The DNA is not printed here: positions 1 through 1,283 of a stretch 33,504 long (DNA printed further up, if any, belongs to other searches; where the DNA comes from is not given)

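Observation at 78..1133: A third, RecA-fold (DnaB-C/KaiC-like) ATPase wired into a bacterial Tad pilus operon directly after cpaF: an ArlH/FlaH-like partner?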

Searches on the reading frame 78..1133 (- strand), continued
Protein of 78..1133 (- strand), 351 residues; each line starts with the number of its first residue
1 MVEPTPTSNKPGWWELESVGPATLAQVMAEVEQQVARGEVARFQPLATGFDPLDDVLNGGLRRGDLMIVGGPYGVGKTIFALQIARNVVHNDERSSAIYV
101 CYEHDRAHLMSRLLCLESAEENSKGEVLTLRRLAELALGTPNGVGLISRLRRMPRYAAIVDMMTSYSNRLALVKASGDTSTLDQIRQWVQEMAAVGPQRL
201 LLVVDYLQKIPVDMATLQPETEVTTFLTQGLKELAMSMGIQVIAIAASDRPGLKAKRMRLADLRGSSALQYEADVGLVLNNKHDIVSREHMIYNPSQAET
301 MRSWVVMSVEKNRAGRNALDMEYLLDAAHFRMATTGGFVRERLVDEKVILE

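Call 25: search_protein_representatives(alignment_id=A1)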
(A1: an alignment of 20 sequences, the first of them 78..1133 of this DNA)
Query: 20 sequences, 351 profile positions. Proteins with E-value up to 0.001 (for the whole library): 41555; up to 1e-10: 8150; up to 1e-30: 231. The best 150 are listed.
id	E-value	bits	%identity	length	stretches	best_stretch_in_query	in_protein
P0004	9.6e-197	669.4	-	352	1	3-351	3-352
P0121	1.3e-129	448.5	-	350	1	18-350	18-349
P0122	3.6e-122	424.1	-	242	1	110-351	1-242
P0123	8.5e-119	413.0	-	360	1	9-349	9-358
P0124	3.2e-116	404.5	-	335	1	10-256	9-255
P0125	2.4e-104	365.4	-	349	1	8-348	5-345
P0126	1.2e-101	356.6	-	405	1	14-349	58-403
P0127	3.9e-100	351.6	-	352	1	21-350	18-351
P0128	4.3e-100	351.5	-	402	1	11-348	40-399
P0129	5.0e-89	315.1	-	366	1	18-348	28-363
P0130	3.1e-86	305.9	-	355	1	14-338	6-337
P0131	2.1e-85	303.2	-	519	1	20-350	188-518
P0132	5.7e-84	298.4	-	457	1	20-349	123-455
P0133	1.1e-83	297.5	-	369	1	22-350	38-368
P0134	1.4e-82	293.9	-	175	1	53-225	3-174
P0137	2.1e-81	290.0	-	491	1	17-346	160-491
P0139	5.6e-81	288.6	-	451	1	21-350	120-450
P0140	3.9e-79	282.5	-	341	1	20-348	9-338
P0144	7.3e-78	278.3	-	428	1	20-243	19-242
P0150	2.5e-76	273.3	-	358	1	16-345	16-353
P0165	7.2e-71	255.3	-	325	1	22-350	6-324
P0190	5.0e-62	226.3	-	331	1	21-345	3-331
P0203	6.9e-59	215.9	-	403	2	229-341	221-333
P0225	6.1e-52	193.1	-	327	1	24-350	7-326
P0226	2.1e-51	191.3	-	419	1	20-339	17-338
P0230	7.1e-51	189.6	-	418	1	18-255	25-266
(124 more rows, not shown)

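Call 37: search_protein_families(library=pfam, proteins=[L073:7365-9953:+, L069:7260-9953:+, L073:11069-12148:-, L082:8702-10999:+, L081:966-5021:+, L079:6730-8433:+, L038:4895-7816:-, L011:4431-7598:-, L011:87-2186:+, L038:9035-9814:-], max_evalue=0.001)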
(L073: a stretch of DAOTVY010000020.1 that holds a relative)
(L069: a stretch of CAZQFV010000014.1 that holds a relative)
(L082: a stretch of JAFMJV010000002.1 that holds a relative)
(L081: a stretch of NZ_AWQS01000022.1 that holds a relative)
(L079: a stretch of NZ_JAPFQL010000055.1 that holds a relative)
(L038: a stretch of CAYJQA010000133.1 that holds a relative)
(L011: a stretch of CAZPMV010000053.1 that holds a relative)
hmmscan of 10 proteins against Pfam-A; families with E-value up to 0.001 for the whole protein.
L073:7365-9953:+ (862 aa): 3 families
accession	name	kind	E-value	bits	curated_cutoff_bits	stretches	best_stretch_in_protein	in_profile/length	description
PF01841.26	Transglut_core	-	8.2e-23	81.2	23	1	559-667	10-108/108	Transglutaminase-like superfamily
PF11992.13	TgpA_N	-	1.1e-07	31.6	30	1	72-459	20-331/333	TgpA N-terminal domain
PF13559.11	DUF4129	-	4.1e-06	27.2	24.8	1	766-834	1-68/69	Domain of unknown function (DUF4129)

L069:7260-9953:+ (897 aa): 3 families
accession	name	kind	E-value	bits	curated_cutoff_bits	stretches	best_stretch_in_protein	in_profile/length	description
PF01841.26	Transglut_core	-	1.9e-23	83.2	23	1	579-687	10-108/108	Transglutaminase-like superfamily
PF13559.11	DUF4129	-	7.9e-08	32.7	24.8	1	787-855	2-69/69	Domain of unknown function (DUF4129)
PF11992.13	TgpA_N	-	2.4e-07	30.5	30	1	364-487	213-328/333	TgpA N-terminal domain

L073:11069-12148:- (359 aa): 2 families
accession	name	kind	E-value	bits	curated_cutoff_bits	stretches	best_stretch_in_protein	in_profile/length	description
PF03462.23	PCRF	-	6.3e-56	189.7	24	1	15-204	2-194/194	PCRF domain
PF00472.26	RF-1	-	1.2e-42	145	35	1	213-322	2-116/116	RF-1 domain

L082:8702-10999:+ (765 aa): 4 families
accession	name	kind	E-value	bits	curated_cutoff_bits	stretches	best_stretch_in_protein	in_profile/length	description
PF03796.21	DnaB_C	-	1.4e-23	84.1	27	1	461-733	4-242/255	DnaB-like helicase C terminal domain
PF06745.19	ATPase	-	7.2e-08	32.5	26.6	1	462-539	4-81/231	KaiC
PF13481.12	AAA_25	-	9.1e-06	25.9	27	1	470-534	26-99/195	AAA domain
PF13191.12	AAA_16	-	3.5e-05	24.8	32.6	1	476-625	24-144/167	AAA ATPase domain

L081:966-5021:+ (1351 aa): 0 families

L079:6730-8433:+ (567 aa): 1 family
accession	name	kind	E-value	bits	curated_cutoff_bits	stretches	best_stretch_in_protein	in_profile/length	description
PF00171.27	Aldedh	-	7.7e-162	539.5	23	1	101-563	1-461/461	Aldehyde dehydrogenase family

L038:4895-7816:- (973 aa): 4 families
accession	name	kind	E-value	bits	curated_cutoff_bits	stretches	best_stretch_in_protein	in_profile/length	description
PF00501.34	AMP-binding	-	5.4e-57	193.8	29.9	1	115-468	2-384/384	AMP-binding enzyme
PF00975.26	Thioesterase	-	7.6e-18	66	26.4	1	717-950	2-211/226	Thioesterase domain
PF00550.31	PP-binding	-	6.2e-14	52.5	20.8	1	629-692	2-67/67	Phosphopantetheine attachment site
PF13193.12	AMP-binding_C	-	2.5e-11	44.8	24.5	1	525-599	2-76/76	AMP-binding enzyme C-terminal domain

L011:4431-7598:- (1055 aa): 12 families
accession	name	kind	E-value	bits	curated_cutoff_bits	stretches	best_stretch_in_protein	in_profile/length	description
PF01436.27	NHL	-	1.7e-52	173.4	20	5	827-854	1-28/28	NHL repeat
PF25021.1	TEN_NHL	-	3.6e-15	56.2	27.1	0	775-805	324-354/357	Teneurin NHL domain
PF08450.18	SGL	-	1.5e-14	54.7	26.3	1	832-917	138-220/246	SMP-30/Gluconolactonase/LRE-like region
PF17170.10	DUF5128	-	4.7e-14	52.7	22.9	1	791-862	53-126/321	6-bladed beta-propeller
PF13231.12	PMT_2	-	1.3e-12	48.7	26.1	1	110-247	2-140/160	Dolichyl-phosphate-mannose-protein mannosyltransferase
PF06739.17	SBBP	-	6.7e-10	39.2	20.5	0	928-944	13-29/38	Beta-propeller repeat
PF24684.1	Vgb_lyase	-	2.4e-08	33.6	50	1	782-1040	56-283/290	Virginiamycin B lyase family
PF13449.12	Phytase-like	-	3e-07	31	27.6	0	832-867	72-107/284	Esterase-like activity of phytase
PF22701.2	Mala_s_1-like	-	4.6e-07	30.2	27.5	0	882-958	89-160/195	Mal s 1 allergenic protein-like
PF20067.5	SSL_N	-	2.2e-05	24.7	18.9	0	832-845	25-38/46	Strictosidine synthase-like, N-terminal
PF07494.17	Reg_prop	-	0.00036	20.8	20.4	0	1026-1038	9-21/24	Two component regulator propeller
PF24303.1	DUF7485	-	0.00051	20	27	0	751-816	5-66/284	Domain of unknown function (DUF7485)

L011:87-2186:+ (699 aa): 0 families

L038:9035-9814:- (259 aa): 8 families
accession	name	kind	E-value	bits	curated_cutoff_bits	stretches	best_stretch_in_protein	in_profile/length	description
PF00005.33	ABC_tran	-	2.8e-27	96.4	25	1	30-183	3-136/137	ABC transporter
PF13304.12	AAA_21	-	2.3e-10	41.4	27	1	40-68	1-26/304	AAA domain, putative AbiEii toxin, Type IV TA system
PF13401.12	AAA_22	-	1.3e-05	26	27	1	37-122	4-65/130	AAA domain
PF02463.25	SMC_N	-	2.7e-05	24.1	40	0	36-58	22-44/220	RecF/RecN/SMC N terminal domain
PF20703.3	nSTAND1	-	5.9e-05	23.3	27.1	1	16-57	11-52/379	Novel STAND NTPase 1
PF03193.22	RsgA_GTPase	-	0.00036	20.8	30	1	35-66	103-134/174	RsgA GTPase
PF13555.12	AAA_29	-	0.00068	19.8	27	0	32-59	16-43/61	P-loop containing region of AAA domain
PF03215.21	Rad17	-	0.00098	19.5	23.8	0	32-63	39-70/186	Rad17 P-loop domain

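Call 38: predict_structure(alignment_id=A2)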
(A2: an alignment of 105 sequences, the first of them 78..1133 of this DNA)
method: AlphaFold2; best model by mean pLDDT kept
length: 351 residues; sequences in the alignment: 105
mean_pLDDT: 93.9   pTM: 0.92
mean pLDDT of the five models: 93.9, 93.6, 93.4, 93.2, 93.1
residues with pLDDT >= 90: 312; 70-90: 20; 50-70: 15; < 50: 4
segments of 3 or more residues with pLDDT < 50: 349-351
pLDDT, mean of each block of 10 residues (from residue 1): 62 73 95 95 96 98 98 98 99 98 98 97 85 97 97 96 98 98 98 95 98 89 96 97 98 96 97 98 95 94 98 97 98 98 73 49
secondary structure, 60 per line:
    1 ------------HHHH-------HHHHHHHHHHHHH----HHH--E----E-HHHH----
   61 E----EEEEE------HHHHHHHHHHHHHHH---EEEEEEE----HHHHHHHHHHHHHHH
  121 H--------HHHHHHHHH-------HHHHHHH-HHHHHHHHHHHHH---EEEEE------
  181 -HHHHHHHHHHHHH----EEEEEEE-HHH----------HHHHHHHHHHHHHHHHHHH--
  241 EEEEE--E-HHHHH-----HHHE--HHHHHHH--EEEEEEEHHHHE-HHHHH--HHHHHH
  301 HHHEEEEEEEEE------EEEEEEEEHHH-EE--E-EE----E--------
elements in order: H13-16 H24-36 H53-56 E66-70 H77-91 E95-101 H106-121 H130-138 H146-152 H154-166 E170-174 H182-194 E199-205 H220-238 E241-245 H250-254 H266-272 E275-281 H282-285 H288-292 H295-303 E304-312 E319-326

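Call 42: fold_search(model_id=the predicted structure, library=pdb)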
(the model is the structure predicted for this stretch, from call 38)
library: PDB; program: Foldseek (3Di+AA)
matches with E <= 10: 1909; with E <= 0.001: 1185
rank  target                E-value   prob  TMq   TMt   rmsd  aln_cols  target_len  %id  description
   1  4esv_I                8.5e-18  1.00  0.68  0.57   3.8       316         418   21  A New Twist on the Translocation Mechanism of Helicases from the Structure of DnaB with its Substrates (released 2012-10-24)
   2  4esv_L                9.5e-18  1.00  0.68  0.57   4.0       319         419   21  A New Twist on the Translocation Mechanism of Helicases from the Structure of DnaB with its Substrates (released 2012-10-24)
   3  4esv_H                1.1e-17  1.00  0.67  0.56   4.9       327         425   21  A New Twist on the Translocation Mechanism of Helicases from the Structure of DnaB with its Substrates (released 2012-10-24)
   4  7t22_A                1.1e-17  1.00  0.68  0.54   4.1       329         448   20  E. coli DnaB bound to three DnaG C-terminal domains, ssDNA, ADP and AlF4 (released 2023-01-18)
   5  4esv_B                1.2e-17  1.00  0.67  0.56   3.9       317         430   20  A New Twist on the Translocation Mechanism of Helicases from the Structure of DnaB with its Substrates (released 2012-10-24)
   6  4esv_K                1.5e-17  1.00  0.67  0.57   4.0       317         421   21  A New Twist on the Translocation Mechanism of Helicases from the Structure of DnaB with its Substrates (released 2012-10-24)
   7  9dls_C                1.6e-17  1.00  0.68  0.55   4.2       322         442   20  Vibrio cholerae DnaB (released 2025-07-16)
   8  9dls_D                1.6e-17  1.00  0.68  0.55   4.5       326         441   20  Vibrio cholerae DnaB (released 2025-07-16)
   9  4esv_C                3.0e-17  1.00  0.68  0.56   4.0       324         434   20  A New Twist on the Translocation Mechanism of Helicases from the Structure of DnaB with its Substrates (released 2012-10-24)
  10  4esv_J                3.2e-17  1.00  0.68  0.58   4.2       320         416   21  A New Twist on the Translocation Mechanism of Helicases from the Structure of DnaB with its Substrates (released 2012-10-24)
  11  4esv_G                3.4e-17  1.00  0.64  0.54   8.1       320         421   21  A New Twist on the Translocation Mechanism of Helicases from the Structure of DnaB with its Substrates (released 2012-10-24)
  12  9oa1_B                8.1e-17  1.00  0.69  0.54   3.9       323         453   19  Ecoli DnaB helicase and Phage Lambda loader P with ADP-Mg in a 6:5 stoichiometry ratio. (released 2025-07-16)
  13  3bh0                  9.7e-17  1.00  0.69  0.84   3.9       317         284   18  ATPase Domain of G40P (released 2007-12-25)
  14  4esv_D                9.7e-17  1.00  0.68  0.56   4.1       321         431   20  A New Twist on the Translocation Mechanism of Helicases from the Structure of DnaB with its Substrates (released 2012-10-24)
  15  4esv_E                1.0e-16  1.00  0.67  0.57   4.3       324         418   20  A New Twist on the Translocation Mechanism of Helicases from the Structure of DnaB with its Substrates (released 2012-10-24)
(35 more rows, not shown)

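Call 43: list_cluster_members(proteins=[P0121, P0123, P0125, P0127, P0133, P0140, P0150, P0165, P0190, P0225])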
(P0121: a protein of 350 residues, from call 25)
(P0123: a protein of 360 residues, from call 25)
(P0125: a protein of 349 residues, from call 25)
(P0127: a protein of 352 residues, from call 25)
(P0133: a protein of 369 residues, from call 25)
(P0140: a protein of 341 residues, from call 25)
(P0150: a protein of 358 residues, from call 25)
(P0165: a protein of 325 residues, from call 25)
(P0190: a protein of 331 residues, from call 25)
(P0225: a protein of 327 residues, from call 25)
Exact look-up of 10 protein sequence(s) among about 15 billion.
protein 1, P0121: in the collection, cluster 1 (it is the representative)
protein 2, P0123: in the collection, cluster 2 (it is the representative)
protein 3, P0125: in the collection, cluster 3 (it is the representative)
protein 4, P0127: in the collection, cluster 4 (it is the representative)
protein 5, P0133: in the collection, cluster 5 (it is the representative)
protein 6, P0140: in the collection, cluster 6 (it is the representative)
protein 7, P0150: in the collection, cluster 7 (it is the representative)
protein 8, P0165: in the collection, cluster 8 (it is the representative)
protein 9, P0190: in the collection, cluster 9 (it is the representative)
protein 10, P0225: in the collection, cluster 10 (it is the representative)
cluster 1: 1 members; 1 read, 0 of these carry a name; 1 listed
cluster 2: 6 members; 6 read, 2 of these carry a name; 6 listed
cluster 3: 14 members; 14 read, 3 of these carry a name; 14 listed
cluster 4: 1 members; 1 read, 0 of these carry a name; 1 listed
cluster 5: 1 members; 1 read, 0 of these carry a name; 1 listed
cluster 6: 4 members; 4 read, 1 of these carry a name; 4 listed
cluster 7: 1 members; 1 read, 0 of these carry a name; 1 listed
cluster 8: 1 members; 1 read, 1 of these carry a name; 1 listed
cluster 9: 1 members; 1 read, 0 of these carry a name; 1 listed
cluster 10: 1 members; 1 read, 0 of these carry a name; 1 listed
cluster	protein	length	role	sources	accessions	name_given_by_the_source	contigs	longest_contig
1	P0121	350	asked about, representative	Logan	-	-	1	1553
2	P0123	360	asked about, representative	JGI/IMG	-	replicative DNA helicase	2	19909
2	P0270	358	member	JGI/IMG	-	replicative DNA helicase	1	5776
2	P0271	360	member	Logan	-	-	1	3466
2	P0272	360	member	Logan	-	-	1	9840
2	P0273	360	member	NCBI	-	-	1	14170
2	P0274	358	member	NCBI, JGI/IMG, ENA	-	-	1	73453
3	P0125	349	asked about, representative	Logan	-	-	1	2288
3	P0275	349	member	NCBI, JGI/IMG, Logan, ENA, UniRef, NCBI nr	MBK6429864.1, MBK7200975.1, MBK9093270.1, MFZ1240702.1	MAG: DnaB-like helicase C-terminal domain-containing protein [Anaerolineae bacterium] | replicative DNA helicase | DnaB-like helicase C-terminal domain-containing protein n=1 Tax=Candidatus Amarolinea ...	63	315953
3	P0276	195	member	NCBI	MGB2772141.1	MAG: DnaB-like helicase C-terminal domain-containing protein, partial [Anaerolineae ...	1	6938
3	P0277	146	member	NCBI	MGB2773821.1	MAG: AAA family ATPase, partial [Anaerolineae bacterium]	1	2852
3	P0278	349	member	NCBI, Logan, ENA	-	-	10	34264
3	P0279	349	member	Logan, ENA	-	-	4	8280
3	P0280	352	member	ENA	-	-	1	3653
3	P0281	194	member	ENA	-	-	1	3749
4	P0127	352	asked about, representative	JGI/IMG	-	-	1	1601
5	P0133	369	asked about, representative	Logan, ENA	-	-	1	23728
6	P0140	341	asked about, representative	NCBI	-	-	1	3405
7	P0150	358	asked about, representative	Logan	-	-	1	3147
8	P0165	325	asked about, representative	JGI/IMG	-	replicative DNA helicase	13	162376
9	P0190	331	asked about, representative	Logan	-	-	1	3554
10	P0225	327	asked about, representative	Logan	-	-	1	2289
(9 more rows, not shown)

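Call 44: search_dna_similar(query=window:78-1133:-, collection=phages, mode=protein, max_rows=8)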
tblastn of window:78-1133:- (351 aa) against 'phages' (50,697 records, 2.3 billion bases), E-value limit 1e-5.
Records with a match: 50; places in all: 50; records where one place covers at least 80% of the query: 19.
Best place of each record, by identity: <60% 50.
By first word of the organism name: Bacteriophage 10; Mycobacterium 7; Mycoplasma 7; Ralstonia 4; Streptococcus 4; Burkholderia 3; Arthrobacter 2; Listeria 2; Bacillus 2; Enterococcus 1; and 8 more.
By host as written in the record: - 11; Ralstonia pseudosolanacearum I-31 (MT043) 3; Mycobacterium smegmatis mc2 155 3; Listeria monocytogenes 2; Mycobacterium chelonae ATCC 35752_DMP1 2; Burkholderia pyrrocinia strain LMG 21824 2; Mycobacterium smegamtis mc2 155 2; Bacillus cereus 2; and 23 more.
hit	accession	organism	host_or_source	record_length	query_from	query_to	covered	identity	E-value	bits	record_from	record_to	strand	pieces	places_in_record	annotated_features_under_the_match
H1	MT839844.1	Bacteriophage sp.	human fecal samples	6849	23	349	93%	35.1%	2e-50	186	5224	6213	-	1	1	record has no annotation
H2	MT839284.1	Bacteriophage sp.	human fecal samples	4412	33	332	85%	29.1%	2e-12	74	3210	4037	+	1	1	record has no annotation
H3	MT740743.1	Ralstonia phage Hyacinthe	Ralstonia pseudosolanacearum I-31 ...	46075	26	315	83%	29.7%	3e-9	64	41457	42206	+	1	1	dnaB: replicative DNA helicase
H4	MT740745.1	Ralstonia phage Raharianne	Ralstonia pseudosolanacearum I-31 ...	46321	26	315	83%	29.7%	3e-9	64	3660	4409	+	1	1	dnaB: replicative DNA helicase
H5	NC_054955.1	Ralstonia phage Raharianne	Ralstonia pseudosolanacearum I-31 ...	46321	26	315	83%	29.7%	3e-9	64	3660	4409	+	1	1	dnaB: DnaB-like replicative helicase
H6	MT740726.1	Ralstonia phage Albius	Ralstonia pseudosolanacearum I-31 ...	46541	26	315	83%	29.7%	3e-9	64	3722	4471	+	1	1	dnaB: replicative DNA helicase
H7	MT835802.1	Bacteriophage sp.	human fecal samples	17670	33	332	85%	28.7%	2e-12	74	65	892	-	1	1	record has no annotation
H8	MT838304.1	Bacteriophage sp.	human fecal samples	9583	33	332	85%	28.5%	4e-13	76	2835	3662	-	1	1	record has no annotation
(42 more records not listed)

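Call 45: search_dna_similar(query=window:78-1133:-, collection=plasmids, mode=protein, max_rows=8)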
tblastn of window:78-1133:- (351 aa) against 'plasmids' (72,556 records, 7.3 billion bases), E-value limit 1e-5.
Records with a match: 92; places in all: 98; records where one place covers at least 80% of the query: 23.
Best place of each record, by identity: <60% 92.
By first word of the organism name: Streptomyces 16; Pseudomonas 12; Nostoc 10; Lactobacillus 10; Nocardiopsis 5; Borreliella 5; Polaromonas 3; Staphylococcus 2; Limosilactobacillus 2; Mycobacterium 2; and 24 more.
By predicted mobility (MOB-suite, as given by PLSDB): non-mobilizable 68; mobilizable 13; conjugative 11.
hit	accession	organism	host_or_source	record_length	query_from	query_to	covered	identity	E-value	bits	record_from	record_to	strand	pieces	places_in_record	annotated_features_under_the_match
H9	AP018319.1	Nostoc sp. HK-01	-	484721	24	315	83%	28.6%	1e-10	70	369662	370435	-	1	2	dnaB_2: replicative DNA helicase DnaB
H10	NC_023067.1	Streptomyces sp. F2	-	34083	27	318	83%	28.6%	3e-7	60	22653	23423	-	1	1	dnaB: replicative DNA helicase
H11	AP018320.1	Nostoc sp. HK-01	-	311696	24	315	83%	28.3%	9e-9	65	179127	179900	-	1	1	dnaB_3: replicative DNA helicase DnaB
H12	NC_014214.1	Allomeiothermus silvanus DSM 9946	hot spring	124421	48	332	81%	28.9%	2e-11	73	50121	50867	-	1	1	dnaB: replicative DNA helicase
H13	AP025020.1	Calothrix sp. PCC 7716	-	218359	2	279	79%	29.2%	1e-13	79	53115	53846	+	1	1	DnaB helicase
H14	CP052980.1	Staphylococcus epidermidis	Homo sapiens,nose; prosthetic joint ...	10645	39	330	83%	27.3%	2e-16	88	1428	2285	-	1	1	hypothetical protein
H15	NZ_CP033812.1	Staphylococcus haemolyticus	Homo sapiens,bronchoalveolar lavage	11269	39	330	83%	27.3%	2e-16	88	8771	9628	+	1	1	DnaB-like helicase C-terminal domain-containing protein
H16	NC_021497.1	Limosilactobacillus reuteri I5007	pigs,healthy weaning piglets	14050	44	332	82%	27.5%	9e-8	61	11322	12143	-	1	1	DnaB-like helicase C-terminal domain-containing protein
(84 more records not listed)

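Call 46: get_annotated_region(hit=H1, flank=7000)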
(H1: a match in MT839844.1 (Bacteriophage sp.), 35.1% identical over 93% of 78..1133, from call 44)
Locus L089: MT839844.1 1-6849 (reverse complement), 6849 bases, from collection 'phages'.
description: UNVERIFIED: Bacteriophage sp. clone scaffold_12153 genomic sequence.
organism: Bacteriophage sp. (NCBI taxid 38018)
taxonomy: Viruses
host: -; source: human fecal samples; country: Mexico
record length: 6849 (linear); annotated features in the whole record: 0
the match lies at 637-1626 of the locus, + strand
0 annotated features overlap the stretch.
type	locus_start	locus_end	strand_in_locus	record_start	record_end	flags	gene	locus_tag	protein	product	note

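Call 48: search_protein_families(library=pfam, proteins=[L089:40-1635:+, L089:1625-2779:-, L089:2721-4145:-, L089:4144-5571:+, L089:5593-6837:-, L089:5381-6739:-, L089:1337-3727:+, L089:2220-4055:+, L089:4129-5367:-, L089:430-2652:-], max_evalue=0.001)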
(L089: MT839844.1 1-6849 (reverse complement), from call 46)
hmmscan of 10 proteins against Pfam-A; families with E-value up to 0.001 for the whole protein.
L089:40-1635:+ (531 aa): 5 families
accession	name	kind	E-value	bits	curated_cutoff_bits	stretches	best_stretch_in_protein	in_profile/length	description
PF03796.21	DnaB_C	-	5.5e-27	95.2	27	1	224-508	3-251/255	DnaB-like helicase C terminal domain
PF06745.19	ATPase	-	1.1e-11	45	26.6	1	224-293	2-72/231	KaiC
PF13191.12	AAA_16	-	1.3e-07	32.7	32.6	1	230-394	12-148/167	AAA ATPase domain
PF13481.12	AAA_25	-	1.1e-05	25.6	27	1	234-389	26-154/195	AAA domain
PF13604.12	AAA_30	-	0.0008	19.6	27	1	240-323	16-101/191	AAA domain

L089:1625-2779:- (384 aa): 0 families

L089:2721-4145:- (474 aa): 0 families

L089:4144-5571:+ (475 aa): 0 families

L089:5593-6837:- (414 aa): 0 families

L089:5381-6739:- (452 aa): 0 families

L089:1337-3727:+ (796 aa): 3 families
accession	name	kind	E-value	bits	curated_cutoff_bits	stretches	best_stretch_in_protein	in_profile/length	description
PF13288.12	DXPR_C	-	2.4e-34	118.5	27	1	380-498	1-114/115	DXP reductoisomerase C-terminal domain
PF02670.22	DXP_reductoisom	-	8.7e-32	111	21.7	1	120-253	1-129/129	1-deoxy-D-xylulose 5-phosphate reductoisomerase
PF08436.17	DXP_redisom_C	-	6.5e-31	106.8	26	1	265-348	1-84/84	1-deoxy-D-xylulose 5-phosphate reductoisomerase C-terminal domain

L089:2220-4055:+ (611 aa): 3 families
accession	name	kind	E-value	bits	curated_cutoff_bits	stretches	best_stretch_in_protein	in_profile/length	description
PF02163.28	Peptidase_M50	-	1.7e-17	64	27.2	1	271-563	64-201/221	Peptidase family M50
PF17820.7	PDZ_6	-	4.8e-09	36.3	27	1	347-392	9-54/54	PDZ domain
PF13180.12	PDZ_2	-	2.5e-05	24.9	27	1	347-400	23-77/80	PDZ domain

L089:4129-5367:- (412 aa): 0 families

L089:430-2652:- (740 aa): 0 families
